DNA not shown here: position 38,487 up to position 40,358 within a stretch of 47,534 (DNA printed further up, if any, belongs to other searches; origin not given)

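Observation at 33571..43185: Regulated acyl-CoA cluster that could be a thiolase/Hbd/Bcd-independent 3-hydroxyacid-to-saturated-acid route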

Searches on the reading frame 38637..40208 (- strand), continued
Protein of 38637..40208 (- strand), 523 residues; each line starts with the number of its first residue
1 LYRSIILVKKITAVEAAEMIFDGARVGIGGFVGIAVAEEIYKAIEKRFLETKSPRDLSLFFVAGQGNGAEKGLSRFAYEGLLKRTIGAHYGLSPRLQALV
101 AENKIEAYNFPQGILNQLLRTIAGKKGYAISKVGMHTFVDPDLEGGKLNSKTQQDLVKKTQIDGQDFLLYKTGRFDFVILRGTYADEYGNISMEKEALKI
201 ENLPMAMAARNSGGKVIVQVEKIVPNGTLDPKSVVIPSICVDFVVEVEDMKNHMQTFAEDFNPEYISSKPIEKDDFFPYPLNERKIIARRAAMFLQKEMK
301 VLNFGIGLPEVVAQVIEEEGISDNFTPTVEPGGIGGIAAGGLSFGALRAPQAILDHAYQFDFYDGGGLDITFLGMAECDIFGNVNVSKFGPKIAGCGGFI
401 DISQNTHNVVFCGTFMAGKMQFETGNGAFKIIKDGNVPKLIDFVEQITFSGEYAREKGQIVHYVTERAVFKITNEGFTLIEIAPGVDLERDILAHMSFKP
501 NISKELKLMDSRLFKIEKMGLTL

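Call 42: find_related_loci(query=window:38637-40187:-, collection=metagenome_contigs, flank=10000)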
Query window:38637-40187:- (516 aa) in metagenome_contigs; peptide patterns used: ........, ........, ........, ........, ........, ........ (x = any residue, [..] = any of these).
600 stretches matched a pattern (row limit reached: there are more); 492 encode a relative of the query (tblastn E <= 1e-3); the best 80 are kept; 80 distinct loci.
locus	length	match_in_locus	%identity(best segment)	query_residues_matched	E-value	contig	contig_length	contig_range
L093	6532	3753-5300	56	1-516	0e+0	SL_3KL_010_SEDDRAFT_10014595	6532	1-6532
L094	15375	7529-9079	56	1-516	0e+0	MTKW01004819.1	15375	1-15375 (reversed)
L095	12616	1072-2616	54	1-516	0e+0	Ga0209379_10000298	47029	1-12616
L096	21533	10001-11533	55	4-514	0e+0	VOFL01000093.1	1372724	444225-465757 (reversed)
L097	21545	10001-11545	57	1-516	0e+0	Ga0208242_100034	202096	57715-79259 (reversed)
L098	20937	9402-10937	55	2-514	0e+0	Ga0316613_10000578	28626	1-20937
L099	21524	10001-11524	57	4-514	0e+0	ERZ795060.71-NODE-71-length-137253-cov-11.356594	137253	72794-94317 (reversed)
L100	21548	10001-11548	53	1-516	0e+0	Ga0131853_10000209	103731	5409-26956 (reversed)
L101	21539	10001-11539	55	2-516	0e+0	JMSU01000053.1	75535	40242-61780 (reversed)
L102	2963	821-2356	53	4-514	0e+0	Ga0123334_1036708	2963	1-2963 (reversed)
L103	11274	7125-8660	56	1-515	0e+0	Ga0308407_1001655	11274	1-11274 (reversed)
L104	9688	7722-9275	54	1-516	0e+0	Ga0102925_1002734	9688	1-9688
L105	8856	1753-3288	54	2-514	0e+0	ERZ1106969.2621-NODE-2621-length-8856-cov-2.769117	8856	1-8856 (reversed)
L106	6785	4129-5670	53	2-516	0e+0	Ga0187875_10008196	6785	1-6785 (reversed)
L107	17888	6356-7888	53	5-516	3e-180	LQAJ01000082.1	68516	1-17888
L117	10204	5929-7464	54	2-514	2e-178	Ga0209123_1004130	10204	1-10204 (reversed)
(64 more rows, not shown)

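Call 47: search_protein_families(library=ncbifam, proteins=[L001:9442-10194:+, L002:13802-15550:+, L002:15622-16806:+, L002:17310-18101:-, L001:12407-13846:+], max_evalue=1e-10)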
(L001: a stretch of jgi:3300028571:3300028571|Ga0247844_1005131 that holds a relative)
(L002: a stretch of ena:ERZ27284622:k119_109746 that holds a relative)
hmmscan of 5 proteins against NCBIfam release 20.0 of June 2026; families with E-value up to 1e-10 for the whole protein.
L001:9442-10194:+ (250 aa): 1 family
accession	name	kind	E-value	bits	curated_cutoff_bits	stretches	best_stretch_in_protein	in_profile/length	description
NF002614.0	PRK02265.1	subfamily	5.7e-113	376.4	150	1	5-250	6-245/246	acetoacetate decarboxylase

L002:13802-15550:+ (582 aa): 3 families
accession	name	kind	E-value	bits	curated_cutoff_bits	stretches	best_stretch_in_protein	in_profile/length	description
TIGR01838.1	PHA_synth_I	subfamily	1.6e-187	624.2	622.65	1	53-570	6-531/532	class I poly(R)-hydroxyalkanoic acid synthase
TIGR01839.1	PHA_synth_II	subfamily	4e-121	404.8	855.4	1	81-571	68-559/560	class II poly(R)-hydroxyalkanoic acid synthase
TIGR01836.1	PHA_synth_III_C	subfamily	8.2e-42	143.4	365.3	1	166-484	5-317/350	class III poly(R)-hydroxyalkanoic acid synthase subunit PhaC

L002:15622-16806:+ (394 aa): 34 families (the best 25 are shown)
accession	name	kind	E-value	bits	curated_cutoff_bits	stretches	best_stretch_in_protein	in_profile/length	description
NF004206.0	PRK05656.1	subfamily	6.7e-186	618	688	1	1-393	1-392/392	acetyl-CoA C-acetyltransferase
TIGR01930.1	AcCoA-C-Actrans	subfamily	2.8e-144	480.8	240.55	1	6-392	1-385/385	acetyl-CoA C-acyltransferase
NF006552.0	PRK09051.1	subfamily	1.2e-140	469.3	565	1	2-393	4-394/395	beta-ketothiolase BktB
NF005152.0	PRK06633.1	equivalog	6e-138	459.7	675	1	3-392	4-390/392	acetyl-CoA C-acetyltransferase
NF042999.1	bketothiol_BktB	equivalog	3e-133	444.9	725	1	3-393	4-393/394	beta-ketothiolase BktB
NF006086.0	PRK08235.1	equivalog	1.9e-132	442.1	526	1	1-392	1-391/393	acetyl-CoA C-acetyltransferase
NF004853.0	PRK06205.1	subfamily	2.3e-124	415.5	551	1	1-393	1-402/404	acetyl-CoA C-acetyltransferase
NF006551.0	PRK09050.1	subfamily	9.4e-119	397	605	1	1-393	1-400/401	3-oxoadipyl-CoA thiolase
TIGR02430.1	pcaF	equivalog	1.2e-115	386.8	597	1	3-393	2-399/400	3-oxoadipyl-CoA thiolase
NF005404.0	PRK06954.1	subfamily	2e-109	366.2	687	1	3-392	8-395/397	acetyl-CoA C-acetyltransferase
NF042967.1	AcCoAtase_PhaA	equivalog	2.5e-106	356.2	740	1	1-393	1-395/396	acetyl-CoA acetyltransferase PhaA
NF006510.0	PRK08947.1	equivalog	2e-101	339.8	519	1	1-393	1-386/387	acetyl-CoA C-acyltransferase FadA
NF005805.0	PRK07661.1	equivalog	1.3e-100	337.1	633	1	1-391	1-388/391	acetyl-CoA C-acetyltransferase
NF004983.0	PRK06366.1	equivalog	2.3e-100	336.3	627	1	1-392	1-385/388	acetyl-CoA C-acetyltransferase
NF005890.0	PRK07851.1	equivalog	1.1e-99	334.2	580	1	1-393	1-404/406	acetyl-CoA C-acetyltransferase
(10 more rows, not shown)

L002:17310-18101:- (263 aa): 205 families (the best 25 are shown)
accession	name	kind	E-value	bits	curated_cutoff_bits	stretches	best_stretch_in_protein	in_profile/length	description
NF009931.0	PRK13394.1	subfamily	3.7e-102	341.3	340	1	3-263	3-262/262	3-hydroxybutyrate dehydrogenase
NF009093.0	PRK12429.1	subfamily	1.6e-97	325.9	258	1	4-263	2-259/259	3-hydroxybutyrate dehydrogenase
TIGR01963.1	PHB_DH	subfamily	2.1e-87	292.6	307.05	1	8-263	2-255/255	3-hydroxybutyrate dehydrogenase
NF004791.0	PRK06138.1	equivalog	9.8e-54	182.3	312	1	5-262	3-251/252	SDR family oxidoreductase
NF006190.0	PRK08324.1-4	equivalog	2.3e-53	181.4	1014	1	5-254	425-677/689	bifunctional aldolase/short-chain dehydrogenase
TIGR03971.1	SDR_subfam_1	subfamily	4.1e-52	177.2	300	1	5-261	1-269/271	mycofactocin-coupled SDR family oxidoreductase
NF009050.0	PRK12384.1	equivalog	1.3e-50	172.4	307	1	7-262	2-258/259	sorbitol-6-phosphate dehydrogenase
NF004198.0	PRK05653.1-3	equivalog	6.4e-50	169.9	296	1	5-262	5-248/248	3-oxoacyl-ACP reductase FabG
TIGR02632.1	RhaD_aldol-ADH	equivalog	2.2e-49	168.5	567.75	1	6-259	413-669/676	bifunctional rhamnulose-1-phosphate aldolase/short-chain dehydrogenase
NF005559.1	PRK07231.1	subfamily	8.6e-49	166.3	215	1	5-256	2-243/249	glucose 1-dehydrogenase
TIGR01830.1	3oxo_ACP_reduc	equivalog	1.4e-48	165.7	297.75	1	11-257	2-235/239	3-oxoacyl-[acyl-carrier-protein] reductase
TIGR02415.1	23BDH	subfamily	7.5e-48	163.2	304.35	1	8-259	1-250/254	acetoin reductase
NF009466.0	PRK12826.1-2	subfamily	1.5e-46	158.9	222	1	8-256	4-240/248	3-oxoacyl-ACP reductase FabG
NF006189.0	PRK08324.1-3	equivalog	2.9e-46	158.1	634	1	5-255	436-690/701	bifunctional rhamnulose-1-phosphate aldolase/short-chain dehydrogenase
NF005309.0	PRK06841.1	subfamily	1.6e-45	155.7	286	1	5-261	13-253/255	GolD/DthD family dehydrogenase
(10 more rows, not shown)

L001:12407-13846:+ (479 aa): 6 families
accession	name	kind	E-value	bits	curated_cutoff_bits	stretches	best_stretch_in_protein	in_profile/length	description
NF003809.0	PRK05398.1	subfamily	4.6e-27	94.6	442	1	217-411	3-205/416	formyl-CoA transferase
TIGR03253.1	oxalate_frc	equivalog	9e-26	90.5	504.2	1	217-411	2-204/416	formyl-CoA transferase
NF008511.0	PRK11430.1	equivalog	6.5e-24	84.7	522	1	217-411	8-209/381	CoA:oxalate CoA-transferase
NF052585.1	SucGlutTfsCaiB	equivalog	9.2e-24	83.7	750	1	264-408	71-211/394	succinate--glutarate CoA-transferase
NF041294.1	Scnl_mescCoAtase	equivalog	1e-23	84.1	700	1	219-409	4-209/381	succinyl-CoA:mesaconate CoA-transferase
NF002914.1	PRK03525.1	equivalog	8.7e-14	51.2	413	1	218-407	9-199/400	L-carnitine CoA-transferase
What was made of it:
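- On Acetoacetate decarboxylase (in sister operons only): For the L001 protein, NF002614 scores 376 against a cut-off of 150 (call 47).
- The association is with a class I (short-chain) PHA synthase (call 47).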

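Call 48: search_solved_structures(query=L001:9442-10194:+, max_evalue=0.00001, show_alignments=1)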
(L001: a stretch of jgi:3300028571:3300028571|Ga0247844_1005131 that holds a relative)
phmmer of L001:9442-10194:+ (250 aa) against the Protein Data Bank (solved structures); distinct sequences matched with E-value up to 0.00001: 6.
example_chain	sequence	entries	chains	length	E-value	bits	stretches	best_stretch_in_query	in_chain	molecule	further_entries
3bgt_A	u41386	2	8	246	2.7e-87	295.5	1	9-250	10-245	Probable acetoacetate decarboxylase | Acetoacetate decarboxylase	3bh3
3c8w_A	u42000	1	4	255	1.8e-77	263.2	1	19-249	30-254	Acetoacetate decarboxylase ADC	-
3bh2_A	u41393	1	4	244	2e-76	259.9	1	4-250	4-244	Acetoacetate decarboxylase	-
3cmb_A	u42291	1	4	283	9.5e-07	31.5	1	30-122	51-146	Acetoacetate decarboxylase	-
6eej_A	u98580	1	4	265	3.8e-06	29.6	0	82-238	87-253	Acetoacetate decarboxylase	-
4zbo_A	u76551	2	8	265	4.5e-06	29.3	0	82-237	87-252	Acetoacetate decarboxylase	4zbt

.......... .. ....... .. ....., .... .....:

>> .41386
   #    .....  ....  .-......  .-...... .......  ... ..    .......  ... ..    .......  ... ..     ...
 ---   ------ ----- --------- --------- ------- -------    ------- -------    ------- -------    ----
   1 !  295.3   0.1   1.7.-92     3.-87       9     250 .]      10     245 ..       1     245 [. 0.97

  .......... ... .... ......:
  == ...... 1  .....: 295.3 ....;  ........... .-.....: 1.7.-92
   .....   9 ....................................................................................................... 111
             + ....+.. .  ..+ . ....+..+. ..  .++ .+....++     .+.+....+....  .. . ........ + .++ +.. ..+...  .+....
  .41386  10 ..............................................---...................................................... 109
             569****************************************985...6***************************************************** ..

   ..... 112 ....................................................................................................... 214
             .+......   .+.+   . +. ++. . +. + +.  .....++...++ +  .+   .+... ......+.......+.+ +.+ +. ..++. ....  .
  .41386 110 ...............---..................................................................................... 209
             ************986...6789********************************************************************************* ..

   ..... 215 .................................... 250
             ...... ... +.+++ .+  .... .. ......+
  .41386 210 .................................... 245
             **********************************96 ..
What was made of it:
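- On Acetoacetate decarboxylase (in sister operons only): PDB 3bgt matches at E 3e-87, and WGFPKK is conserved (call 48).
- Their Adc scores 376 bits against a cut-off of 150 and matches PDB 3bgt at E 3e-87 (calls 47, 48). Adc together with a CoA-transferase mirrors the clostridial CtfAB-Adc arrangement (calls 47, 48).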

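Call 62: find_encoding_contigs(protein=P0001, flank=10000, max_places=4)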
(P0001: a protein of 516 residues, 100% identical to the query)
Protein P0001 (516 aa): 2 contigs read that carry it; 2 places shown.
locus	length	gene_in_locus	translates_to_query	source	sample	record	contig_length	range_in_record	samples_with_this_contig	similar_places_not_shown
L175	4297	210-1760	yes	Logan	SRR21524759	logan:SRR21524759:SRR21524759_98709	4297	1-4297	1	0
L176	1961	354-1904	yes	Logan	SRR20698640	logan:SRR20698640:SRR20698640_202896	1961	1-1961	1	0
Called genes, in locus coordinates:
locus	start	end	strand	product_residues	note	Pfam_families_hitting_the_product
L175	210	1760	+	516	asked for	PF01144:CoA_trans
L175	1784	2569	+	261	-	PF00106:adh_short, PF01370:Epimerase (weak), PF08659:KR, PF23441:SDR (weak), PF13561:adh_short_C2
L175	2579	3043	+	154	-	PF01575:MaoC_dehydratas, PF22636:FlK (faint)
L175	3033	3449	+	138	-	PF01575:MaoC_dehydratas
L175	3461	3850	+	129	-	PF01575:MaoC_dehydratas (weak)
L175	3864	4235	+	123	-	-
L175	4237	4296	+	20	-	?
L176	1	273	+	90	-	?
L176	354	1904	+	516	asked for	PF01144:CoA_trans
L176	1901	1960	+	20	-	?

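Call 68: search_protein_families(library=pfam, proteins=[L026:4969-6099:+, L026:6634-7845:-, L026:7858-8592:-, L026:8897-9805:+, L026:11685-12116:+, L026:13530-14729:+, L026:14739-15674:+, L026:15754-17016:+, L026:17129-18316:-, L026:18326-19111:-], max_evalue=1e-8)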
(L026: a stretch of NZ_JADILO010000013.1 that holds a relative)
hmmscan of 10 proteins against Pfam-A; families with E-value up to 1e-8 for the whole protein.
L026:4969-6099:+ (376 aa): 1 family
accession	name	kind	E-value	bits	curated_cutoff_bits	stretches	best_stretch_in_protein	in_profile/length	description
PF00892.27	EamA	-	2.2e-23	83.5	28.2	2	100-231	3-134/135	EamA-like transporter family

L026:6634-7845:- (403 aa): 2 families
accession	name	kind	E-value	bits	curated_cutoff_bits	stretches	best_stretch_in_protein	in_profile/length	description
PF00108.29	Thiolase_N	-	1.4e-97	326.6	26.4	1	4-262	1-259/260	Thiolase, N-terminal domain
PF02803.24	Thiolase_C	-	3.3e-44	149.9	27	1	270-400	1-123/123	Thiolase, C-terminal domain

L026:7858-8592:- (244 aa): 3 families
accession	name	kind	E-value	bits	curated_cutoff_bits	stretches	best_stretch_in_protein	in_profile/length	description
PF13561.12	adh_short_C2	-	3.3e-64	217.1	27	1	13-242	3-235/236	Enoyl-(Acyl carrier protein) reductase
PF00106.31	adh_short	-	2.5e-56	190.7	26.6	1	5-195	1-192/195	short chain dehydrogenase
PF08659.16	KR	-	4.4e-21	76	22.6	1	8-155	4-154/180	KR domain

L026:8897-9805:+ (302 aa): 2 families
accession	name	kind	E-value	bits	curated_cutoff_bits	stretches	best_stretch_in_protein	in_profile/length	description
PF03466.25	LysR_substrate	-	3.3e-31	108.8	28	1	87-294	3-207/209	LysR substrate binding domain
PF00126.33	HTH_1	-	4.8e-17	62.1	26.6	1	2-60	1-59/60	Bacterial regulatory helix-turn-helix protein, lysR family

L026:11685-12116:+ (143 aa): 1 family
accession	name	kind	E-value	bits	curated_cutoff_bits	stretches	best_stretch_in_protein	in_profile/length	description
PF01575.25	MaoC_dehydratas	-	2e-24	86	27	1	18-123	9-117/123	MaoC like domain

L026:13530-14729:+ (399 aa): 3 families
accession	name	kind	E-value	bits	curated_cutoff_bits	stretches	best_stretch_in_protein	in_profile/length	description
PF07690.21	MFS_1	-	5.9e-32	111.4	33.4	1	11-343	1-345/347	Major Facilitator Superfamily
PF07672.19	MFS_Mycoplasma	-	3.4e-12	46.8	24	0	99-226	3-138/297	Mycoplasma MFS transporter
PF00083.30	Sugar_tr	-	1.7e-09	37.5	22.3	1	43-206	47-216/452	Sugar (and other) transporter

L026:14739-15674:+ (311 aa): 2 families
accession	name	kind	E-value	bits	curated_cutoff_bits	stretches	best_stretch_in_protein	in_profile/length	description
PF07859.19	Abhydrolase_3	-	1.8e-52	178.6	25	1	83-288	1-209/210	alpha/beta hydrolase fold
PF20434.5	BD-FAE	-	2.6e-10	40.6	26.8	1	71-181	3-119/215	BD-FAE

L026:15754-17016:+ (420 aa): 0 families

L026:17129-18316:- (395 aa): 2 families
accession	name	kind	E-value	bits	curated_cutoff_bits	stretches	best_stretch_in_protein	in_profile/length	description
PF07690.21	MFS_1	-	2.4e-44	152.1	33.4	1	22-352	10-345/347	Major Facilitator Superfamily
PF13347.12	MFS_2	-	1.6e-09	37.3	27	1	135-327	143-339/427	MFS/sugar transport protein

L026:18326-19111:- (261 aa): 2 families
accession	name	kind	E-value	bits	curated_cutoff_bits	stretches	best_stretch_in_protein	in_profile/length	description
PF04399.18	Glutaredoxin2_C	-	1.6e-28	99.5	32.8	1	128-256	2-127/130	Glutaredoxin 2, C terminal domain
PF13417.12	GST_N_3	-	9.9e-13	48.7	22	1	40-116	1-72/75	Glutathione S-transferase, N-terminal domain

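Call 70: search_protein_families(library=pfam, proteins=[L117:244-1467:+, L117:1409-2575:+, L117:2678-4033:-, L117:8803-9942:+, L173:8764-9144:+], max_evalue=0.000001)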
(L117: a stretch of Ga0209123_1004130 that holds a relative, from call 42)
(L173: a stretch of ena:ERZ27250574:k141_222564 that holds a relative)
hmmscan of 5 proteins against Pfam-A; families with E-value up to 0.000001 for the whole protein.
L117:244-1467:+ (407 aa): 1 family
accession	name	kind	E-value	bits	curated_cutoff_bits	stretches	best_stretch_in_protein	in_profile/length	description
PF13692.12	Glyco_trans_1_4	-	1.2e-17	64.9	27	1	216-352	3-140/142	Glycosyl transferases group 1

L117:1409-2575:+ (388 aa): 5 families
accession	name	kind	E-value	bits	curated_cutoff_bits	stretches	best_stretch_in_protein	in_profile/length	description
PF13692.12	Glyco_trans_1_4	-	7.5e-34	117.4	27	1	212-349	3-141/142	Glycosyl transferases group 1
PF00534.26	Glycos_transf_1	-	1.3e-32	113.1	26.4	1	214-364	19-172/172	Glycosyl transferases group 1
PF13439.12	Glyco_transf_4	-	1.1e-15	58.6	28.5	1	22-189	1-166/170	Glycosyltransferase Family 4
PF20706.3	GT4-conflict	-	2.5e-10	40.4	26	1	213-370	200-377/385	Family 4 Glycosyltransferase in conflict systems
PF13579.12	Glyco_trans_4_4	-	7e-08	33.4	29.7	1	81-172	53-143/158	Glycosyl transferase 4-like domain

L117:2678-4033:- (451 aa): 1 family
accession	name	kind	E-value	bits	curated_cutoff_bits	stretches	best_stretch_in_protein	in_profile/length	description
PF03553.21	Na_H_antiporter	-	5.9e-31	108.3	23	1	149-422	1-290/303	Na+/H+ antiporter family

L117:8803-9942:+ (379 aa): 4 families
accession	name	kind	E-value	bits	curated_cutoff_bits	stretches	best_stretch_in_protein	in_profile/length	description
PF00441.29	Acyl-CoA_dh_1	-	9.4e-54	182.1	22.4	1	229-376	1-148/150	Acyl-CoA dehydrogenase, C-terminal domain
PF02771.21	Acyl-CoA_dh_N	-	3.5e-40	137.3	22.9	1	6-118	1-113/113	Acyl-CoA dehydrogenase, N-terminal domain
PF08028.16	Acyl-CoA_dh_2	-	2.4e-27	96.3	22.7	1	244-366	1-133/134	Acyl-CoA dehydrogenase, C-terminal domain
PF02770.24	Acyl-CoA_dh_M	-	8.6e-27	93.6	33.3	1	122-217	1-97/97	Acyl-CoA dehydrogenase, middle domain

L173:8764-9144:+ (126 aa): 1 family
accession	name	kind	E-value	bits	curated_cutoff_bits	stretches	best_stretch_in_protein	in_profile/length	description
PF05154.21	TM2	-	1.8e-09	38.1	27.9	1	40-80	2-40/51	TM2 domain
